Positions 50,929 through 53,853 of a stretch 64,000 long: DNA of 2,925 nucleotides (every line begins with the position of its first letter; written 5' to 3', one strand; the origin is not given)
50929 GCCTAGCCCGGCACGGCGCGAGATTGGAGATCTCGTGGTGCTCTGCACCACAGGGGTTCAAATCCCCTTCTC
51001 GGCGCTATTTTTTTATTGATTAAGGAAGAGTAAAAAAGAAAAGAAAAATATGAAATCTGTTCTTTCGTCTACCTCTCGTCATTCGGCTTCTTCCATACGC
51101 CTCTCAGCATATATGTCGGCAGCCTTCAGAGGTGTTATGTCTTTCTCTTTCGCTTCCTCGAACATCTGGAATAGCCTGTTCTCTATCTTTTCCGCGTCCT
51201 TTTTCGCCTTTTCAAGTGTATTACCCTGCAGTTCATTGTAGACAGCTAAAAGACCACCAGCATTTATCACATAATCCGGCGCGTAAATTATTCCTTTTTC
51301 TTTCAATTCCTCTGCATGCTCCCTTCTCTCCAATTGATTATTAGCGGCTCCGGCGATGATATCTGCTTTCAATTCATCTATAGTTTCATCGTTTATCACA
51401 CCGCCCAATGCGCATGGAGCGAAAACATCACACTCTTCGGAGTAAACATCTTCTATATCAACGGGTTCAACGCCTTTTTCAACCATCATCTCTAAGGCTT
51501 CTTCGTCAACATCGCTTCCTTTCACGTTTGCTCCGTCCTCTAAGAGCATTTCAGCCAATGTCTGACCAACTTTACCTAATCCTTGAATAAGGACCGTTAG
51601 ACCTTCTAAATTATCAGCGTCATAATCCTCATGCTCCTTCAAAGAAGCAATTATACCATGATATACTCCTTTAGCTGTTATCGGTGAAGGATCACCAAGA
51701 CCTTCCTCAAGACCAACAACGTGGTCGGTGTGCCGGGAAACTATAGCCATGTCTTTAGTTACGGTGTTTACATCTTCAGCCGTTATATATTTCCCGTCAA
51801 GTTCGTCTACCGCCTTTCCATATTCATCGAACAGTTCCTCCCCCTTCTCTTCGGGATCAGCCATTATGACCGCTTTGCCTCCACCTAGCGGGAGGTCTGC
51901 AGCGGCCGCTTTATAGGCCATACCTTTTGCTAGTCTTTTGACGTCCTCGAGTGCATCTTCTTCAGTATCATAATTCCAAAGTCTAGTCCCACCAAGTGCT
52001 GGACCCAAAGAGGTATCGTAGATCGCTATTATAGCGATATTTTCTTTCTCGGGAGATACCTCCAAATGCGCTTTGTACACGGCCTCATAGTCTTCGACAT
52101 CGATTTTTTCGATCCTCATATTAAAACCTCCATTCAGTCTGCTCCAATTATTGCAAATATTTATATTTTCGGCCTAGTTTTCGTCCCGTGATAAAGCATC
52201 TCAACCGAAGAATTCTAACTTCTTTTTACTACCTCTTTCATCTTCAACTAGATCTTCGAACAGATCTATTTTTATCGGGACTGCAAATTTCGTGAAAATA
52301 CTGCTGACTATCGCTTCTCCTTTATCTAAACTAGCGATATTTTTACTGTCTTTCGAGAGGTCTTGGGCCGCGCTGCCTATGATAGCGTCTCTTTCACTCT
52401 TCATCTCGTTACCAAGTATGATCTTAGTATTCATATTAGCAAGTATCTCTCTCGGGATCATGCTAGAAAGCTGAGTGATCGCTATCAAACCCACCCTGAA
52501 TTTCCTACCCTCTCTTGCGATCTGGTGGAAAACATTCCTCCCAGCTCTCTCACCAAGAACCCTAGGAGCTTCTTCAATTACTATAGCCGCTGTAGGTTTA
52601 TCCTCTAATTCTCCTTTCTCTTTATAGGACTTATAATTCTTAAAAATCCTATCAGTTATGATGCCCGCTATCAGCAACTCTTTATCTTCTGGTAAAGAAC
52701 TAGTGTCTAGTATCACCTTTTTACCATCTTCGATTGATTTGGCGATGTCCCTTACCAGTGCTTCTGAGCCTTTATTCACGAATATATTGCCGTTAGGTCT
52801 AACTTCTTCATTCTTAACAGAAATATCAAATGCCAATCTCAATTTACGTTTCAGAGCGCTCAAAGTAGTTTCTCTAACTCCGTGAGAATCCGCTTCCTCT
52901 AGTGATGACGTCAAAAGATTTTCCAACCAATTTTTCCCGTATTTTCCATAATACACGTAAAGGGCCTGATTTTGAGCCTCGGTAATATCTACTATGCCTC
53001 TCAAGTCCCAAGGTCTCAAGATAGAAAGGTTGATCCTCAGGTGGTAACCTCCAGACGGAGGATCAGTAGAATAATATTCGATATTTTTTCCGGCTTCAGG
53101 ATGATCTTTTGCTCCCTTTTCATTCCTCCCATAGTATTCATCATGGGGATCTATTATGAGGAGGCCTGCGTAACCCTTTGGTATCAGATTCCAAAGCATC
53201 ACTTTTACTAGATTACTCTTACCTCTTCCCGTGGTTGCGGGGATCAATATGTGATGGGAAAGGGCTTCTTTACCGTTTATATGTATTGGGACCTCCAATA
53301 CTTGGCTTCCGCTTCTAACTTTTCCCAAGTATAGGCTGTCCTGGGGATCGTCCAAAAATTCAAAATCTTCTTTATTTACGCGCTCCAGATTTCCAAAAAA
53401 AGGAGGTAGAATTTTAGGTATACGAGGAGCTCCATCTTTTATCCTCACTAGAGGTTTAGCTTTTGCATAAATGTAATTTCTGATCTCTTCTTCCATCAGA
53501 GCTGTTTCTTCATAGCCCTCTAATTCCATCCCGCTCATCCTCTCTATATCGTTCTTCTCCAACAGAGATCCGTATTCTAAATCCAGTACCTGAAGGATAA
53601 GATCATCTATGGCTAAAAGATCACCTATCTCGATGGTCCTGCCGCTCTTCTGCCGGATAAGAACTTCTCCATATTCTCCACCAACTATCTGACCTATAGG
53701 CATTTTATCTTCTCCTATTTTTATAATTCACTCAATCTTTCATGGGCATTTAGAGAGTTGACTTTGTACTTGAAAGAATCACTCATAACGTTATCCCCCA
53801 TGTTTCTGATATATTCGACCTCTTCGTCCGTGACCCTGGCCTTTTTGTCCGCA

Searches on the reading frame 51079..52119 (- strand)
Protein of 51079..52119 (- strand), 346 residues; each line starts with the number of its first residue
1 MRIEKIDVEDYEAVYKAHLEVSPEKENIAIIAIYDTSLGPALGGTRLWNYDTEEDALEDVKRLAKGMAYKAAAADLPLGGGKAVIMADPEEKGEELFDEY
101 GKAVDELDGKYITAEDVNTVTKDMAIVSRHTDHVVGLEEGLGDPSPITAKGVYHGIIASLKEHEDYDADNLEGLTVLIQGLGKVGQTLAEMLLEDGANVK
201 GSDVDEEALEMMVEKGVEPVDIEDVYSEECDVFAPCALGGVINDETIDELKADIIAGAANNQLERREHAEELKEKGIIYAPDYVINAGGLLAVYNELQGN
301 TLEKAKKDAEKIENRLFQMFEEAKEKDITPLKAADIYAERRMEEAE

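Call 49: search_protein_families(library=pfam, proteins=[window:51079-52119:-], max_evalue=0.00001)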
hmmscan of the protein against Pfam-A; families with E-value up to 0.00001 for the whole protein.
window:51079-52119:- (346 aa): 3 families
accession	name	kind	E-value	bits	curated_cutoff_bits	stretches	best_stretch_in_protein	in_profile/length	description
PF02812.23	ELFV_dehydrog_N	-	2.8e-24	85.7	25.3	1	15-132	5-128/129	Glu/Leu/Phe/Val dehydrogenase, dimerisation domain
PF00208.27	ELFV_dehydrog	-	8.7e-21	75.2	23.4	1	214-345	96-236/241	Glutamate/Leucine/Phenylalanine/Valine dehydrogenase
PF02826.25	2-Hacid_dh_C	-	4.2e-06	26.7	25.1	0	162-233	25-95/178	D-isomer specific 2-hydroxyacid dehydrogenase, NAD binding domain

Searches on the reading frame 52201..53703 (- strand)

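Call 49: search_protein_families(library=pfam, proteins=[window:52201-53703:-], max_evalue=0.00001)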
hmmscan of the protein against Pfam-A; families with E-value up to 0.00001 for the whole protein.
window:52201-53703:- (500 aa): 2 families
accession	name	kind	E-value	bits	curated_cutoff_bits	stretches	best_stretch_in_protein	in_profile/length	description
PF01935.23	DUF87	-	6.3e-31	108.6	23.2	1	125-353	2-220/220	Helicase HerA, central domain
PF12846.13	AAA_10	-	7.6e-07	28.9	27.5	0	369-484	239-357/362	AAA-like domain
